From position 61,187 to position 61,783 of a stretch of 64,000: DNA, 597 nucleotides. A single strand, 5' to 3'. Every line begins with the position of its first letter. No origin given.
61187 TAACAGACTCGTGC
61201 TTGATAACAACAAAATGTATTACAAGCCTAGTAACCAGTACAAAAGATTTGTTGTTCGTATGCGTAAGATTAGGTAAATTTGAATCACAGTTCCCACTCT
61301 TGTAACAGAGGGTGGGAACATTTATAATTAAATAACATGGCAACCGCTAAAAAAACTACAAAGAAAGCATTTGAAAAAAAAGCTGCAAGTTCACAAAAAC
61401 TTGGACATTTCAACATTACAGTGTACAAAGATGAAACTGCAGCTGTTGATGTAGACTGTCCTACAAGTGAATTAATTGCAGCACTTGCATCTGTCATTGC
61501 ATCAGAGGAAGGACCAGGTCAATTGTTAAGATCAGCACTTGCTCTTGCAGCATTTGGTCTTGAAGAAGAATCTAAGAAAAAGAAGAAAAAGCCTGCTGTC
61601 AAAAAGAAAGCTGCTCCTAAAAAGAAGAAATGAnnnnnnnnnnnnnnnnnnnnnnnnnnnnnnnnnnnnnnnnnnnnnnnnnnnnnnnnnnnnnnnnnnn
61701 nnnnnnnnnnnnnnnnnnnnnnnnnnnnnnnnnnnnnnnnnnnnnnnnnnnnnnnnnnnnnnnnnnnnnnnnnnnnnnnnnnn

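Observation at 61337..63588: phi29-like family B DNA polymerase with non-canonical motif C (NTDG) next to a histone-H1-like gene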

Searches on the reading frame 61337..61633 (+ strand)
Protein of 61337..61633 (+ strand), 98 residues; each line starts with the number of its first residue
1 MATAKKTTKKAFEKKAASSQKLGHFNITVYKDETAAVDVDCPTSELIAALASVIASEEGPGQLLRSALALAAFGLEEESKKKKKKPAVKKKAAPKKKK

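Call 3: search_protein_families(library=pfam, proteins=[window:61337-61633:+], max_evalue=1)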
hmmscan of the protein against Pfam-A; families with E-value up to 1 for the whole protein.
window:61337-61633:+ (98 aa): 0 families

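Call 4: search_protein_families(library=phrogs, proteins=[window:61337-61633:+], max_evalue=0.01)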
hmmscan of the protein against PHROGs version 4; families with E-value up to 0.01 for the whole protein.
window:61337-61633:+ (98 aa): 0 families

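Call 53: find_homologous_proteins(query=window:61337-61633:+, max_evalue=0.001)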
Query window:61337-61633:+ (98 aa): 7 proteins with E <= 0.001 among 177 candidates.
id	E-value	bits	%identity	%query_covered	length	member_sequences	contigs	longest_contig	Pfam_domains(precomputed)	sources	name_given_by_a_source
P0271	1.4e-49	183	96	100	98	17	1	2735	-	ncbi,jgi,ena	jgi:hypothetical protein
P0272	9.8e-48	177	96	100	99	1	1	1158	-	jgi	-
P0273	1.6e-45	170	92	81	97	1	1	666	-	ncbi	-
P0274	4.8e-38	146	68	81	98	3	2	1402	-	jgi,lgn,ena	jgi:hypothetical protein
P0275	5.2e-33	130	65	80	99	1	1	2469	-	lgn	-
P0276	9.1e-32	126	64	80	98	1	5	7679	-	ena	-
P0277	2.1e-19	87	61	52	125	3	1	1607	-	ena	-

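Call 57: search_solved_structures(query=A2, max_evalue=10)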
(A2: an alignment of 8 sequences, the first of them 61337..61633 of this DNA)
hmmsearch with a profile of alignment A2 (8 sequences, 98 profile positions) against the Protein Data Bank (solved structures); distinct sequences matched with E-value up to 10: 2.
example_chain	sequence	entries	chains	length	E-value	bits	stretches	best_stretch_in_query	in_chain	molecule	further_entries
8uu4_w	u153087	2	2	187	0.18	15.1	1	23-87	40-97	Ribosome hibernation promoting factor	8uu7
4wcx_A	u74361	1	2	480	0.5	13.7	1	5-83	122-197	Biotin and thiamin synthesis associated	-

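Call 62: predict_structure(alignment_id=A2)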
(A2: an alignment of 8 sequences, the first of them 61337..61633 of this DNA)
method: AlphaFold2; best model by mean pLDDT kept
length: 98 residues; sequences in the alignment: 8
mean_pLDDT: 60.4   pTM: 0.32
mean pLDDT of the five models: 60.4, 60.0, 59.5, 59.2, 56.3
residues with pLDDT >= 90: 0; 70-90: 14; 50-70: 68; < 50: 16
segments of 3 or more residues with pLDDT < 50: 1-3, 75-79
pLDDT, mean of each block of 10 residues (from residue 1): 50 54 73 72 66 66 64 50 54 55
secondary structure, 60 per line:
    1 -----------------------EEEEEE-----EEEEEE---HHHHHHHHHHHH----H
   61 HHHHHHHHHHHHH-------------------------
elements in order: E24-29 E35-40 H44-55 H60-73
